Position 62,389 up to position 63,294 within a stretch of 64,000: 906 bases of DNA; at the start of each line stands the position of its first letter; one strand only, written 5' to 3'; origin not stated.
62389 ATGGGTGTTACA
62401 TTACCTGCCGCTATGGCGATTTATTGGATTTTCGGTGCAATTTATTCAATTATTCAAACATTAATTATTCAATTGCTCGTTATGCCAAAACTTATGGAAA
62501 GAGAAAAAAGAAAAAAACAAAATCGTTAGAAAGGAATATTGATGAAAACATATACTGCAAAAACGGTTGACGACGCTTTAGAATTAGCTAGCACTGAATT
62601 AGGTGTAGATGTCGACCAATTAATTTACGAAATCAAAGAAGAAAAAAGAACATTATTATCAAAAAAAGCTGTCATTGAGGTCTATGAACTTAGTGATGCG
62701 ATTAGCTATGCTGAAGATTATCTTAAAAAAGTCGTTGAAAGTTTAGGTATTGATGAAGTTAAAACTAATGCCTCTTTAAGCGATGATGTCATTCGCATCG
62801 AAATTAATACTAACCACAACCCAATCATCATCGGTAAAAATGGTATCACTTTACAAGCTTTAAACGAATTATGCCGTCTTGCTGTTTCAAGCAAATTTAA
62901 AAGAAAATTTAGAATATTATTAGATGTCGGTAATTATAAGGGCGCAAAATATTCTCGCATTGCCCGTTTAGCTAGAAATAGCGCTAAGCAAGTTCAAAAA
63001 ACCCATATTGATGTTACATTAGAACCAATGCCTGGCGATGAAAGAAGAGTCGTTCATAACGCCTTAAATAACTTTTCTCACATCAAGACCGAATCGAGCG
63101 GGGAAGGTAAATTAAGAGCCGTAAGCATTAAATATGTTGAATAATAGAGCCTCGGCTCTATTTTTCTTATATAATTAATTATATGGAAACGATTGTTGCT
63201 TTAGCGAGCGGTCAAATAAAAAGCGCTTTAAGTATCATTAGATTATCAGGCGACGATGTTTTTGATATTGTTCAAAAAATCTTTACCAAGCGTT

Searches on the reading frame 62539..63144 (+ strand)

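Call 80: search_protein_families(library=pfam, proteins=[window:62539-63144:+], max_evalue=0.01)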
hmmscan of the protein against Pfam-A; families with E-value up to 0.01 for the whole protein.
window:62539-63144:+ (201 aa): 4 families
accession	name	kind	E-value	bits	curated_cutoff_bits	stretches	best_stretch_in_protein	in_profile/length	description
PF01424.28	R3H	-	8.2e-14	51.8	26.8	1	141-198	3-59/60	R3H domain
PF14804.11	Jag_N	-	3.8e-10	40.5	25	1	5-49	1-49/50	Jag N-terminus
PF13083.13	KH_KhpA-B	-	1e-07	32.2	32.1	1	58-124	4-69/73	KhpA/KhpB, KH domain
PF07650.23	KH_2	-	7.2e-05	23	22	1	61-120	5-62/78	KH domain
